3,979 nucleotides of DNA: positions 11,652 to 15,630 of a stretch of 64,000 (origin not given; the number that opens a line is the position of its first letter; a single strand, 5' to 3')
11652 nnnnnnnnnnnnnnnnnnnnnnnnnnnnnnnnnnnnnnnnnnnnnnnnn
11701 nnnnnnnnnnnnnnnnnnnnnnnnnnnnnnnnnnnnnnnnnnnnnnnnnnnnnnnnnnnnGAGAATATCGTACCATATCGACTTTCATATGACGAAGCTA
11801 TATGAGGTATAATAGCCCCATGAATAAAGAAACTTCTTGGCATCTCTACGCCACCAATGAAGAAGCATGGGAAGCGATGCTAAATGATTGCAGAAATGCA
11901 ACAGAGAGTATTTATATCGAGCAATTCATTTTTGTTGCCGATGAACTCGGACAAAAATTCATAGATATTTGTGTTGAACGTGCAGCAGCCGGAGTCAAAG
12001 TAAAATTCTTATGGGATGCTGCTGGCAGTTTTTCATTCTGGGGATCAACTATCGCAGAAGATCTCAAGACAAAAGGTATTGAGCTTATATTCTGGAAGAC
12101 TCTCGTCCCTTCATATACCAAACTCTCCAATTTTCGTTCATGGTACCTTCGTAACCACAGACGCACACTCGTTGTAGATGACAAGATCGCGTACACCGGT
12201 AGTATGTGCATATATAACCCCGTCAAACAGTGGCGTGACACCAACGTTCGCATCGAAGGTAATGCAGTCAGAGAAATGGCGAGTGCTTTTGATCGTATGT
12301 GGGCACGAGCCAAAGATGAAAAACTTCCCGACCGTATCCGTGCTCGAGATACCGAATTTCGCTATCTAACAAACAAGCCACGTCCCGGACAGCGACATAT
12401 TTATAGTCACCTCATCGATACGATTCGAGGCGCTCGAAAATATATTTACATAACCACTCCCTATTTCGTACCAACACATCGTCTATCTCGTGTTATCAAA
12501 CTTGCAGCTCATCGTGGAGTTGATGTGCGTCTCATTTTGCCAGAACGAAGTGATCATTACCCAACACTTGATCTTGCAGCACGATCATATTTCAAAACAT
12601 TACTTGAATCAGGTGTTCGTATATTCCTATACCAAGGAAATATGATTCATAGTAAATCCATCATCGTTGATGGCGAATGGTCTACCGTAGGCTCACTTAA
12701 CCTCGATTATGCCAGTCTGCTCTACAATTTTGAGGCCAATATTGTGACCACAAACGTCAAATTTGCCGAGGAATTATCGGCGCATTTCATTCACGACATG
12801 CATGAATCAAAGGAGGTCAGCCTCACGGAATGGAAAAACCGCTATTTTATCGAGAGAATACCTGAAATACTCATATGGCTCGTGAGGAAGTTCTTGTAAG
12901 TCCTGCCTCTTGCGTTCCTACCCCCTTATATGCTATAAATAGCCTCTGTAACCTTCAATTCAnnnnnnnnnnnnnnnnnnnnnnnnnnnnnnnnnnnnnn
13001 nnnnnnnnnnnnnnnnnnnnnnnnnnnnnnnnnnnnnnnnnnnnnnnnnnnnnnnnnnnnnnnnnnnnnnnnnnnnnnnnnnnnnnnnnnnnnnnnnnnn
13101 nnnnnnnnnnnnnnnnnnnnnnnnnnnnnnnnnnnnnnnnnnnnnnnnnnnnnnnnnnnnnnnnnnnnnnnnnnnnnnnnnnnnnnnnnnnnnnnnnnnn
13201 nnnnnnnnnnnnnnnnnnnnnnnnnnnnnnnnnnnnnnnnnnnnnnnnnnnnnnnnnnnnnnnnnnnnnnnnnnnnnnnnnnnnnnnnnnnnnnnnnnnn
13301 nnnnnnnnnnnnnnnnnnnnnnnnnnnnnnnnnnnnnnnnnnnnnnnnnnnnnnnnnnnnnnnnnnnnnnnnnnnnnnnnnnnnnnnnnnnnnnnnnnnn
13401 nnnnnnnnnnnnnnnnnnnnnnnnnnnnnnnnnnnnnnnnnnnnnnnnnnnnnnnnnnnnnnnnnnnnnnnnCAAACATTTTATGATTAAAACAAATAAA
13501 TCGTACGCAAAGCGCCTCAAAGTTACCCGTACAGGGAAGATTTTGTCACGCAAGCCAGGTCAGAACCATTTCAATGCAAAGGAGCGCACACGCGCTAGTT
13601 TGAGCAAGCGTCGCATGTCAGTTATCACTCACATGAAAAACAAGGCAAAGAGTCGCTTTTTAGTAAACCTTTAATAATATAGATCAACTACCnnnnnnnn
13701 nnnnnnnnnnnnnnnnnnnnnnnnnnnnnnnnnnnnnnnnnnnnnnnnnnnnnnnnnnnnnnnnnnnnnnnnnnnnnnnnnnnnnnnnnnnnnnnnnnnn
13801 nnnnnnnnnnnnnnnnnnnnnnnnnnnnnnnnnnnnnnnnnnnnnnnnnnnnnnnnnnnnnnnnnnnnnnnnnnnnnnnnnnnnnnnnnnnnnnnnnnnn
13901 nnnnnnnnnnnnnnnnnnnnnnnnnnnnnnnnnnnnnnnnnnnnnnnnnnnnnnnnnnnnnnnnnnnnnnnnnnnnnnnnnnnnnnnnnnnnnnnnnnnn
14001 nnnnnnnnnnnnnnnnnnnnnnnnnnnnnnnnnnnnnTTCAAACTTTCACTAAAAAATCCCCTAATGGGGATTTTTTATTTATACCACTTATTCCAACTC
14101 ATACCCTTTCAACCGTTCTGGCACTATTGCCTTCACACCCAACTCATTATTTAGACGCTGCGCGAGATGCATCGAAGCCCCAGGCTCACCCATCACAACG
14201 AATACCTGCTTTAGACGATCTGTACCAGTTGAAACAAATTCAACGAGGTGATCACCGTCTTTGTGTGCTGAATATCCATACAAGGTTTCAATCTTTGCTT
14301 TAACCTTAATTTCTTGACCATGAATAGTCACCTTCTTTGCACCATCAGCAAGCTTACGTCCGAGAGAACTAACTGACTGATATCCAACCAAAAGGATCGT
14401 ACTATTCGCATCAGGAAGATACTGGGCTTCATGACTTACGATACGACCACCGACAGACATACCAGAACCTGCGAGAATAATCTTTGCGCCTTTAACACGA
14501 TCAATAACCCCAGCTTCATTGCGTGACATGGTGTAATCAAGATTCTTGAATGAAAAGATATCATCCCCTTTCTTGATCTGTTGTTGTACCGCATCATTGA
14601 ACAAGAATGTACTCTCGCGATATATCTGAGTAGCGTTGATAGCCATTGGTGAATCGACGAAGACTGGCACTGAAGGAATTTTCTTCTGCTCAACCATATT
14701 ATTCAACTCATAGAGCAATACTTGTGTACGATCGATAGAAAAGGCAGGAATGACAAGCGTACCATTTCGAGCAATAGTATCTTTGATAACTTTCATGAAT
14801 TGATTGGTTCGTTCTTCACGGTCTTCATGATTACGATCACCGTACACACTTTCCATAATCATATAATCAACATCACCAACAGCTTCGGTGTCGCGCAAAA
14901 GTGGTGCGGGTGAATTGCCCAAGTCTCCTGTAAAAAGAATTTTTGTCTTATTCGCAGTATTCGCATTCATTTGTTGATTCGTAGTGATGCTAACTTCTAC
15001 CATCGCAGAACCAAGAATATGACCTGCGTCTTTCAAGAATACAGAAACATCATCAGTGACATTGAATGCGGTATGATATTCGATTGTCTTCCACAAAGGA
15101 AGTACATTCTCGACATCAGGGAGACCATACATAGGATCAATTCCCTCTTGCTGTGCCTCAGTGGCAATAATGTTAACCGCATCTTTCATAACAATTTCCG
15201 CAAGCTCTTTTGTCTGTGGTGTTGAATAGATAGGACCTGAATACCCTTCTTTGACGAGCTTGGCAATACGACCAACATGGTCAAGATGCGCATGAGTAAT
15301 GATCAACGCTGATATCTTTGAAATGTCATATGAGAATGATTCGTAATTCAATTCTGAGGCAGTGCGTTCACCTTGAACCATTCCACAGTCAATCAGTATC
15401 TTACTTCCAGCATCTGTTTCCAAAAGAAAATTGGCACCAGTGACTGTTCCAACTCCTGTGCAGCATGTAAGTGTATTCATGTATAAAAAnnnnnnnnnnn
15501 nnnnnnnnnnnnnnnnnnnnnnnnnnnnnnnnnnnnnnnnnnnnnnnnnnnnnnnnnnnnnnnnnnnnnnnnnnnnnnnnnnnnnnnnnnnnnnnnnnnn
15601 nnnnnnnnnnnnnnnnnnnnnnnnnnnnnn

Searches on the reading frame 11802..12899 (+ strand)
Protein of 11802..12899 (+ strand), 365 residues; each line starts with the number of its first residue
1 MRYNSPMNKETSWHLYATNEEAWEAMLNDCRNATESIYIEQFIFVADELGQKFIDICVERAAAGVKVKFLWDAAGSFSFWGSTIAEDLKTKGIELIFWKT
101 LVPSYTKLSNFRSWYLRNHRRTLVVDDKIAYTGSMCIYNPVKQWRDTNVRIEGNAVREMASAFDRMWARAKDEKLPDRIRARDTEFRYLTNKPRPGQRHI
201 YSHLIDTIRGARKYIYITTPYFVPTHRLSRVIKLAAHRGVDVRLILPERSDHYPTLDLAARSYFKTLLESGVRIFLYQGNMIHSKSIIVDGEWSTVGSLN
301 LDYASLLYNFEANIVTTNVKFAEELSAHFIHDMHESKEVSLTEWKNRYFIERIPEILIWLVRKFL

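Call 79: search_protein_families(library=pfam, proteins=[window:11802-12899:+], max_evalue=0.001)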
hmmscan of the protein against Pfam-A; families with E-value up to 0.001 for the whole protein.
window:11802-12899:+ (365 aa): 2 families
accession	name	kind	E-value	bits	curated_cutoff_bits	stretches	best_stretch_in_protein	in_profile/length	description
PF13091.12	PLDc_2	-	6.3e-43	146.2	27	2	204-332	1-131/132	PLD-like domain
PF00614.28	PLDc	-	1.8e-10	40.8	21.9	1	283-304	6-27/28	Phospholipase D Active site motif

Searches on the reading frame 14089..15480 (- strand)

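Call 79: search_protein_families(library=pfam, proteins=[window:14089-15480:-], max_evalue=0.001)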
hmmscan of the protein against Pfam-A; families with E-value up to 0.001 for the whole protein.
window:14089-15480:- (463 aa): 5 families
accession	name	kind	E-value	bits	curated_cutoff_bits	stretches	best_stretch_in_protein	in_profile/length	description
PF10996.14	Beta-Casp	-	2.5e-30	105.9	27.7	1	252-377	1-120/120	Beta-Casp domain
PF00753.33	Lactamase_B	-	2.6e-12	47.6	22.7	1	18-91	9-79/196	Metallo-beta-lactamase superfamily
PF16661.11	Lactamase_B_6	-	3.2e-12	46.7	27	1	19-180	1-166/193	Metallo-beta-lactamase superfamily domain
PF07521.17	RMMBL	-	4.6e-11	43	21.6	1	390-454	1-63/63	Zn-dependent metallo-hydrolase RNA specificity domain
PF12706.13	Lactamase_B_2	-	5.1e-07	29.9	27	1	27-210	2-163/200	Beta-lactamase superfamily domain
